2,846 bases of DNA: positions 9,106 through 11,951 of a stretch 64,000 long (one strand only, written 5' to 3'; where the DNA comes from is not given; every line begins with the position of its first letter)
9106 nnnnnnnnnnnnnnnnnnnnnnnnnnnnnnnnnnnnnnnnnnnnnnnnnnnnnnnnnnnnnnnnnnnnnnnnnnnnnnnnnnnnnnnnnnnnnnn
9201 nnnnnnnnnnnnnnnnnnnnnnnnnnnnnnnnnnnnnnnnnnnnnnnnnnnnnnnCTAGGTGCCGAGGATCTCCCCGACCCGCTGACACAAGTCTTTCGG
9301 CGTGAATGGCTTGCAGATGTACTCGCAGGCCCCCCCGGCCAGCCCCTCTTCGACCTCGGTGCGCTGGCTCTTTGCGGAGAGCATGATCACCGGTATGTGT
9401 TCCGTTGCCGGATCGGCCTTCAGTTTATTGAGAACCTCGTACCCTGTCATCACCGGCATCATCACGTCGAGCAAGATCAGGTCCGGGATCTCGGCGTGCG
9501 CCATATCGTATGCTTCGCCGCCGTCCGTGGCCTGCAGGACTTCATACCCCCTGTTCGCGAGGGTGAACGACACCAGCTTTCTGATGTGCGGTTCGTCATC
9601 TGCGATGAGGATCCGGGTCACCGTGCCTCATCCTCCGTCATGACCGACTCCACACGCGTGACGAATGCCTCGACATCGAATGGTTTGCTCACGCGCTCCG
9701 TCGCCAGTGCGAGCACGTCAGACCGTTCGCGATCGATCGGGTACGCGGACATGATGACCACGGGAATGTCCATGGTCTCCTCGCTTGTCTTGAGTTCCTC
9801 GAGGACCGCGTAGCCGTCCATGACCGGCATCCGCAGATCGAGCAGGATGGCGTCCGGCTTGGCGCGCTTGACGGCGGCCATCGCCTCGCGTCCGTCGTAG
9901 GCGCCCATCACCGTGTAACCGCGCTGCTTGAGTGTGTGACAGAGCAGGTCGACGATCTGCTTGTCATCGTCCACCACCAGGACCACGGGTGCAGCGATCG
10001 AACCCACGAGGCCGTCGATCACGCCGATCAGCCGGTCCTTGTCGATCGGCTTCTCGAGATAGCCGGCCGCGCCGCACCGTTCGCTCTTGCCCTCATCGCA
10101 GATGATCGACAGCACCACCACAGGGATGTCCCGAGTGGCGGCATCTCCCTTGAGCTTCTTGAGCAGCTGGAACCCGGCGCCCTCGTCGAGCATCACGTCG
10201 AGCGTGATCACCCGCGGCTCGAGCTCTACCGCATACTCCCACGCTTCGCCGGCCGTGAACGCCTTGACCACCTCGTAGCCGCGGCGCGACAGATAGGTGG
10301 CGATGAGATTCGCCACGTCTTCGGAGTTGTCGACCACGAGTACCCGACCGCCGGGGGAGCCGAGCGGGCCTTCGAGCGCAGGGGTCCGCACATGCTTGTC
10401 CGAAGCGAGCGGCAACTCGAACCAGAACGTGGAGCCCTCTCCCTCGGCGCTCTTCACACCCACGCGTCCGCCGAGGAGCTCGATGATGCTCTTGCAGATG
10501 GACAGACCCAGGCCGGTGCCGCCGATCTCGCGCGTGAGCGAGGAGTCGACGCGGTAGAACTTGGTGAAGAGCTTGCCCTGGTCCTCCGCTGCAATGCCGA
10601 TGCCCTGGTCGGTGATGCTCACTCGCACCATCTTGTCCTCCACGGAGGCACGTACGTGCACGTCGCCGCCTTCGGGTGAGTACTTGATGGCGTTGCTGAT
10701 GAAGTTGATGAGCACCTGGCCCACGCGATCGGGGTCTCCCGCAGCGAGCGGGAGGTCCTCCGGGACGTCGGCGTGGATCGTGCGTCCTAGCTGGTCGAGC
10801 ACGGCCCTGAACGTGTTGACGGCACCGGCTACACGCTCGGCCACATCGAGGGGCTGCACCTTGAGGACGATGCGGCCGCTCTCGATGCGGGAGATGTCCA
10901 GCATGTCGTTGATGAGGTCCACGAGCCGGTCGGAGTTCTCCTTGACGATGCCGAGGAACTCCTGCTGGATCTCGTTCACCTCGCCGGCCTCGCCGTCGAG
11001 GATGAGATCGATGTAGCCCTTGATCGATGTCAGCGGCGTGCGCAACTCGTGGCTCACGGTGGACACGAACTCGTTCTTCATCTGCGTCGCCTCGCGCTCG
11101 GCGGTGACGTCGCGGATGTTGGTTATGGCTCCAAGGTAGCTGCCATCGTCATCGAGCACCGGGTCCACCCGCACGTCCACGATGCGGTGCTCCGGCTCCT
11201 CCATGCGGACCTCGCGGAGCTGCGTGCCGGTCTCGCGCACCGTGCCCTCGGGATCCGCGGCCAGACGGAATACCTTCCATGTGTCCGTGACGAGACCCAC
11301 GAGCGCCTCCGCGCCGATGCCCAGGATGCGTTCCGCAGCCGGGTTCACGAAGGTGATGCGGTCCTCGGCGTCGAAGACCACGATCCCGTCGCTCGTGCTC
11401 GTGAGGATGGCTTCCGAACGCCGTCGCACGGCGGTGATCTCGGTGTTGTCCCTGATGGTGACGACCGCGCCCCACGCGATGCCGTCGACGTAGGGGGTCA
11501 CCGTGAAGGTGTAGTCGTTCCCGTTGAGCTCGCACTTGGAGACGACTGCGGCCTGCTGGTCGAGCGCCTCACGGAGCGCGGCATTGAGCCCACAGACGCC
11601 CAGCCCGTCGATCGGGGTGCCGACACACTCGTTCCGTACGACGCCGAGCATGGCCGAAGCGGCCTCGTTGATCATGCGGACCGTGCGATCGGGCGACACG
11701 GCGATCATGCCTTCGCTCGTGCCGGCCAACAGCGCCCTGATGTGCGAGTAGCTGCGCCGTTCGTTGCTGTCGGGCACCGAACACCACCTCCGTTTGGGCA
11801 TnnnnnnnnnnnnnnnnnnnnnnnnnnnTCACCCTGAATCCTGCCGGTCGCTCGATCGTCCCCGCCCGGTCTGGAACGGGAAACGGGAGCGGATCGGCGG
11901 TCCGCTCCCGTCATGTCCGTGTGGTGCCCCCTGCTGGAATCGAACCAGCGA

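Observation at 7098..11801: Hybrid histidine kinase, three consecutive stand-alone receiver genes and a 7-heme c-type cytochrome in a high-GC Gram-positive background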

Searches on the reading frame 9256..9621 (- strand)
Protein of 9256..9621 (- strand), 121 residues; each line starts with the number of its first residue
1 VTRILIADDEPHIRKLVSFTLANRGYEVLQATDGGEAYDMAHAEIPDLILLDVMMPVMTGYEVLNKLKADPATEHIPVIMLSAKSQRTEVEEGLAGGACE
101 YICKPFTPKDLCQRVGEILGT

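Call 5: search_protein_families(library=pfam, proteins=[window:9256-9621:-], max_evalue=0.01)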
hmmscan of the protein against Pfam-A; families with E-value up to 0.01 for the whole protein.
window:9256-9621:- (121 aa): 1 family
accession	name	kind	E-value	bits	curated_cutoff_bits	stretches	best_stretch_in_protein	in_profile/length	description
PF00072.30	Response_reg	-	3.7e-29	101.6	30.2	1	4-115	1-110/111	Response regulator receiver domain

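Call 22: search_protein_families(library=ncbifam, proteins=[window:9256-9621:-], max_evalue=0.001)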
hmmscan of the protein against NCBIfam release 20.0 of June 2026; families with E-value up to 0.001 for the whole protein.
window:9256-9621:- (121 aa): 99 families (the best 25 are shown)
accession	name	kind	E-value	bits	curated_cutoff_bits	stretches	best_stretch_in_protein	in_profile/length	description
TIGR02154.1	PhoB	equivalog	5.7e-33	114.1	296.2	1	2-118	3-119/226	phosphate regulon transcriptional regulator PhoB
NF007135.0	PRK09581.1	equivalog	9.6e-31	107.1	474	1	1-115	2-116/457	PleD family two-component system response regulator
NF045944.1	ResRegRpaBCyano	equivalog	2.1e-30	105.8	330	1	5-119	1-112/229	response regulator transcription factor RpaB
NF040689.1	MtrAB_MtrA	equivalog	1.9e-27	96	300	1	4-115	1-109/219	MtrAB system response regulator MtrA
NF033120.0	vanR_FM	exception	2.8e-27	95.9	460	1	3-116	5-115/231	vancomycin resistance response regulator transcription factor, VanR-F/VanR-M family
NF053854.1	RespRegPhoBBctds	equivalog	7.8e-27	94.1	270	1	4-119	1-115/225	two-component system response regulator PhoB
NF007546.0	PRK10161.1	equivalog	5.7e-24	85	471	1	2-117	3-118/229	phosphate response regulator transcription factor PhoB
NF040534.1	resp_reg_YycF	equivalog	6.5e-24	84.5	340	1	3-115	2-111/231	response regulator YycF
NF041733.1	resp_reg_CseB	equivalog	2.4e-23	82.7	350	1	3-118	2-114/228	two-component system response regulator CseB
NF033117.2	vanR_ACDEGLN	exception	1.8e-22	80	350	1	4-116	1-110/226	VanR-ABDEGLN family response regulator transcription factor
NF008296.0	PRK11083.1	equivalog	2e-22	79.7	273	1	2-119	4-118/228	two-component system response regulator CreB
NF007005.1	PRK09468.1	equivalog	3.6e-22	78.9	331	1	2-119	4-119/237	osmolarity response regulator transcription factor OmpR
NF007982.1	PRK10710.1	equivalog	7.2e-21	74.8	380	1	2-119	8-122/235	envelope stress response regulator BaeR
NF047465.1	hybrid_HK_LvrA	exception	6.2e-20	70.8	1200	1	2-115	468-580/819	hybrid histidine kinase/response regulator LvrA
NF045717.1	DVU0259_DivK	exception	7.8e-20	71.2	160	1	2-119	3-116/117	DVU0259 family response regulator domain-containing protein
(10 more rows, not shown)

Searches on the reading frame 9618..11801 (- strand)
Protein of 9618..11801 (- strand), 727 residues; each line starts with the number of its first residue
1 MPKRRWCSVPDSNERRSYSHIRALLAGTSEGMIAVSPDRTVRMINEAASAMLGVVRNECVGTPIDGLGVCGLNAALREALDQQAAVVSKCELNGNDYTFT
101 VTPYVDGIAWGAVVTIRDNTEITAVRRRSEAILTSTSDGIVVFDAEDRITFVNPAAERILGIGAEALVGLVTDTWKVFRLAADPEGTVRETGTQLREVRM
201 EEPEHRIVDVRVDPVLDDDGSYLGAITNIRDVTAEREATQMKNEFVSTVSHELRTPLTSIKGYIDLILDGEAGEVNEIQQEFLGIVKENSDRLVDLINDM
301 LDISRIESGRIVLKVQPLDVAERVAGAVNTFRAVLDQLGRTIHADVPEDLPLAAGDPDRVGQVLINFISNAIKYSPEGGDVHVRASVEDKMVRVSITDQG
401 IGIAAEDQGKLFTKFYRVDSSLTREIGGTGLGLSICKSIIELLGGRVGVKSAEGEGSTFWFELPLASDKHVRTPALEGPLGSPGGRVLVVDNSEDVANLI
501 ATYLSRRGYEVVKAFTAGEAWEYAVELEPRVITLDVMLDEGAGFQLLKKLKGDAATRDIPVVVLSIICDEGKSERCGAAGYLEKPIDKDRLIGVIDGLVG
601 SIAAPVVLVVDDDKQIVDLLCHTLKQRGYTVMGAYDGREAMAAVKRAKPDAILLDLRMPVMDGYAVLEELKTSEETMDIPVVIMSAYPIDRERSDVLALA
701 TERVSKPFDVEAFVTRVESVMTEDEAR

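Call 5: search_protein_families(library=pfam, proteins=[window:9618-11801:-], max_evalue=0.01)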
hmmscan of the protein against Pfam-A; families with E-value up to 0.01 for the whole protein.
window:9618-11801:- (727 aa): 11 families
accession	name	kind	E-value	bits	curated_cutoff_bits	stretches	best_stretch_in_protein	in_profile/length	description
PF00072.30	Response_reg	-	2.5e-39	134.3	30.2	2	607-717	1-110/111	Response regulator receiver domain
PF02518.31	HATPase_c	-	1.7e-32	112.6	26.4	1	355-466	1-110/111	Histidine kinase-, DNA gyrase B-, and HSP90-like ATPase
PF00512.31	HisKA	-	2.4e-22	79.2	26.9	1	241-309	1-66/66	His Kinase A (phospho-acceptor) domain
PF13188.13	PAS_8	-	2e-14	53.3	21.8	1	128-169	2-40/65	PAS domain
PF08448.16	PAS_4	-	3.5e-14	53.4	23.1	1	133-237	1-110/110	PAS fold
PF00989.32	PAS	-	1.8e-12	47.7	22.6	1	130-169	4-43/113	PAS fold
PF13426.13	PAS_9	-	2.1e-11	44.5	27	1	138-234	2-103/103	PAS domain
PF13596.12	PAS_10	-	8.8e-06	26.8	22.1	1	131-233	3-106/106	PAS domain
PF12860.13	PAS_7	-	6.1e-05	23.6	27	1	134-239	2-114/115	PAS fold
PF24820.1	Diguanyl_cycl_sensor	-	0.0034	17.8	28.1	0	28-61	5-38/109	Diguanylate cyclase-like sensor domain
PF13581.12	HATPase_c_2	-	0.0074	16.7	27.4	0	368-435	40-104/127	Histidine kinase-like ATPase domain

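Call 22: search_protein_families(library=ncbifam, proteins=[window:9618-11801:-], max_evalue=0.001)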
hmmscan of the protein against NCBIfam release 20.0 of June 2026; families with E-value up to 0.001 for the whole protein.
window:9618-11801:- (727 aa): 165 families (the best 25 are shown)
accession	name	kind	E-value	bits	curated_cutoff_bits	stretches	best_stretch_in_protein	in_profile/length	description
NF046044.1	PnpS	equivalog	3.2e-95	319.4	400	1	120-464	48-390/390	two-component system histidine kinase PnpS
NF033092.0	HK_WalK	equivalog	7.9e-91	305.4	725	1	124-465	255-594/594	cell wall metabolism sensor histidine kinase WalK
TIGR02956.1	TMAO_torS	equivalog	2.6e-81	274.1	676.5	2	237-596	459-817/967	TMAO reductase system sensor histidine kinase/response regulator TorS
NF038297.2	hybrid_HK_HrmK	equivalog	6.3e-76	256.3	725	2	238-594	231-603/607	hybrid histidine kinase/response regulator HrmK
TIGR02966.1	phoR_proteo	equivalog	1e-75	254.8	334.2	1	126-462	5-332/333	phosphate regulon sensor histidine kinase PhoR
NF008318.0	PRK11107.1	equivalog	1.2e-71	242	890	3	236-471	287-524/920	two-component sensor histidine kinase BarA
NF008302.0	PRK11091.1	equivalog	5.2e-67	226.6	838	2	132-599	160-643/779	aerobic respiration two-component sensor histidine kinase ArcB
NF045911.1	TCSHisKinNblS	equivalog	2.9e-64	217.5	1000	1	120-465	259-620/621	two-component system sensor histidine kinase NblS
NF011874.0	PRK15347.1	equivalog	8.4e-63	212.7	852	2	234-482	391-629/921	two component system sensor kinase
NF008099.0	PRK10841.1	equivalog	7.6e-59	199.4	920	2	234-472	462-697/949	two-component system sensor histidine kinase RcsC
NF008468.0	PRK11360.1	equivalog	9.8e-59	199.2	646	2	122-469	263-612/616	two-component system sensor histidine kinase AtoS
NF047465.1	hybrid_HK_LvrA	exception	3.9e-58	197.2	1200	2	237-471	197-428/819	hybrid histidine kinase/response regulator LvrA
NF033093.1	HK_VicK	exception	2.7e-57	194.4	680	1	123-470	90-440/448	cell wall metabolism sensor histidine kinase VicK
NF047874.1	MASE3_PAS_HK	subfamily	2.8e-56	191.6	560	1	121-466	259-626/655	MASE3 domain-containing sensor histidine kinase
NF041880.1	EPS_EpsF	equivalog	1.3e-55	188.8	900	2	190-464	215-492/492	response regulator EpsF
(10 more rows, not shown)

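Call 24: find_related_loci(query=window:9618-11801:-, collection=genome_contigs, flank=8000)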
Query window:9618-11801:- (727 aa) in genome_contigs; peptide patterns used: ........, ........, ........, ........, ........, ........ (x = any residue, [..] = any of these).
600 stretches matched a pattern (row limit reached: there are more); 582 encode a relative of the query (tblastn E <= 1e-3); the best 80 are kept; 79 distinct loci.
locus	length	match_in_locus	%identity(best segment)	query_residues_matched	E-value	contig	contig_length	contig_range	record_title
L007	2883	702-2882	74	1-726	0e+0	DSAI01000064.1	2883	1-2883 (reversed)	MAG TPA_asm: Actinomycetota bacterium isolate SpSt-1145 Ga0129302_1023588, whole genome shotgun sequence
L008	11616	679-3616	74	1-727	0e+0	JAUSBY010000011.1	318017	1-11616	MAG: Coriobacteriia bacterium isolate E9_concoct.bin.49 E9_k141_7066, whole genome shotgun sequence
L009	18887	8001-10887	74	1-724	0e+0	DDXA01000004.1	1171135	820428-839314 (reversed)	MAG TPA_asm: Actinobacteria bacterium UBA2272 UBA2272_contig_7, whole genome shotgun sequence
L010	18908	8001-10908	74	9-727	0e+0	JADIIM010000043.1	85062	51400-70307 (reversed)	MAG: Aeromicrobium sp. isolate bin3 9334, whole genome shotgun sequence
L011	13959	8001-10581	39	119-708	8e-104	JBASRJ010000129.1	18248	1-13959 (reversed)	MAG: Gaiellaceae bacterium isolate MFD13528_ilm_asm_bin24 k127_8750, whole genome shotgun sequence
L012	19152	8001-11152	37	129-721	7e-100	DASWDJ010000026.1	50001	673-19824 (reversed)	MAG TPA_asm: Gaiellaceae bacterium isolate SMAG_U2732 k141_1036518, whole genome shotgun sequence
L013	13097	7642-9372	38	129-713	2e-103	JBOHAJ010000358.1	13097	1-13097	MAG: Gaiellaceae bacterium isolate SC-S_metawrap_bin.15 k127_1580751, whole genome shotgun sequence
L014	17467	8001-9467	37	208-699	2e-84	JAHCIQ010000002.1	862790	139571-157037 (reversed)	MAG: Cyanobacteria bacterium TGS_CYA1 CYA1_2, whole genome shotgun sequence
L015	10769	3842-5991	38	127-709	2e-80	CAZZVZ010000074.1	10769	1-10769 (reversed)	MAG: Gammaproteobacteria bacterium isolate Brown_K.bin.1 genome assembly, contig: NODE_1200_length_10769_cov_4.793728, w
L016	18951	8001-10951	36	129-721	4e-81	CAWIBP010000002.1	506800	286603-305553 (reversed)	MAG: uncultured Actinomycetes bacterium isolate MFD01275.bin.2.76 genome assembly, contig: contig_22126, whole genome sh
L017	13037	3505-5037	35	208-722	2e-76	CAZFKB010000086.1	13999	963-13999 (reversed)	MAG TPA_asm: uncultured Candidatus Obscuribacterales bacterium isolate SRP189682_co2_269 genome assembly, contig: NODE_7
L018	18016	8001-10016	32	100-718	2e-76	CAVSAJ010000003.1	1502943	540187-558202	MAG: uncultured Acidimicrobiaceae bacterium isolate MFD05512.bin.2.83 genome assembly, contig: contig_14080, whole genom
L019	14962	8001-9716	34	128-692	1e-74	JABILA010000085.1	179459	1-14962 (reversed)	MAG: Alphaproteobacteria bacterium isolate SI054_bin61 k141_36481, whole genome shotgun sequence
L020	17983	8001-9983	33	100-715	5e-73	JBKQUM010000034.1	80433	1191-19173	MAG: Acidimicrobiales bacterium isolate SEr2D2E2F__bin_154 SEr2D2E2F_000000053378, whole genome shotgun sequence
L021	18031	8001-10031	31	100-725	4e-72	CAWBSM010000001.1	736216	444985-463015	MAG: uncultured Acidimicrobiaceae bacterium isolate MFD00731.bin.3.201 genome assembly, contig: contig_13096, whole geno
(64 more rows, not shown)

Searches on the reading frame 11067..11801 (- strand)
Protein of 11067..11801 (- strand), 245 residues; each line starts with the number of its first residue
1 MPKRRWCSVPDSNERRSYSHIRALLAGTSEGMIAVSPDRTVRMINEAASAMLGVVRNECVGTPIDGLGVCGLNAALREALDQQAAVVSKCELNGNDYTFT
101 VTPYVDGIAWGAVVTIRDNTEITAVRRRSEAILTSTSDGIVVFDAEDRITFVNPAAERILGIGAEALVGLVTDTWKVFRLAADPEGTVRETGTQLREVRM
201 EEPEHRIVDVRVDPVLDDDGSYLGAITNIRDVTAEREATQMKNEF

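Call 48: search_solved_structures(query=window:11067-11801:-, max_evalue=0.01, show_alignments=2)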
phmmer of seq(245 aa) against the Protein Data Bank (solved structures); distinct sequences matched with E-value up to 0.01: 6.
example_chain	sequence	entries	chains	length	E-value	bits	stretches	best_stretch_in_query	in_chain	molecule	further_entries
4mn5_A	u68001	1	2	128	9.2e-07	32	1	115-238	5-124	Sensor protein kinase WalK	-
7duc_A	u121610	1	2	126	3.1e-06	30.3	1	119-236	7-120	Sensor protein kinase WalK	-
4mn6_A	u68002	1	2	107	0.00014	24.8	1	129-235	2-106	Sensor protein kinase WalK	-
2w0n_A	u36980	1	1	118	0.004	20.1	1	121-233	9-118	SENSOR PROTEIN DCUS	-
8bjp_AAA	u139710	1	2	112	0.0067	19.4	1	18-65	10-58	cytoplasmic PAS domain of CitA from Geobacillus thermodenitrificans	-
5fq1_A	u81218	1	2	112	0.0069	19.3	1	18-65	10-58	HISTIDINE KINASE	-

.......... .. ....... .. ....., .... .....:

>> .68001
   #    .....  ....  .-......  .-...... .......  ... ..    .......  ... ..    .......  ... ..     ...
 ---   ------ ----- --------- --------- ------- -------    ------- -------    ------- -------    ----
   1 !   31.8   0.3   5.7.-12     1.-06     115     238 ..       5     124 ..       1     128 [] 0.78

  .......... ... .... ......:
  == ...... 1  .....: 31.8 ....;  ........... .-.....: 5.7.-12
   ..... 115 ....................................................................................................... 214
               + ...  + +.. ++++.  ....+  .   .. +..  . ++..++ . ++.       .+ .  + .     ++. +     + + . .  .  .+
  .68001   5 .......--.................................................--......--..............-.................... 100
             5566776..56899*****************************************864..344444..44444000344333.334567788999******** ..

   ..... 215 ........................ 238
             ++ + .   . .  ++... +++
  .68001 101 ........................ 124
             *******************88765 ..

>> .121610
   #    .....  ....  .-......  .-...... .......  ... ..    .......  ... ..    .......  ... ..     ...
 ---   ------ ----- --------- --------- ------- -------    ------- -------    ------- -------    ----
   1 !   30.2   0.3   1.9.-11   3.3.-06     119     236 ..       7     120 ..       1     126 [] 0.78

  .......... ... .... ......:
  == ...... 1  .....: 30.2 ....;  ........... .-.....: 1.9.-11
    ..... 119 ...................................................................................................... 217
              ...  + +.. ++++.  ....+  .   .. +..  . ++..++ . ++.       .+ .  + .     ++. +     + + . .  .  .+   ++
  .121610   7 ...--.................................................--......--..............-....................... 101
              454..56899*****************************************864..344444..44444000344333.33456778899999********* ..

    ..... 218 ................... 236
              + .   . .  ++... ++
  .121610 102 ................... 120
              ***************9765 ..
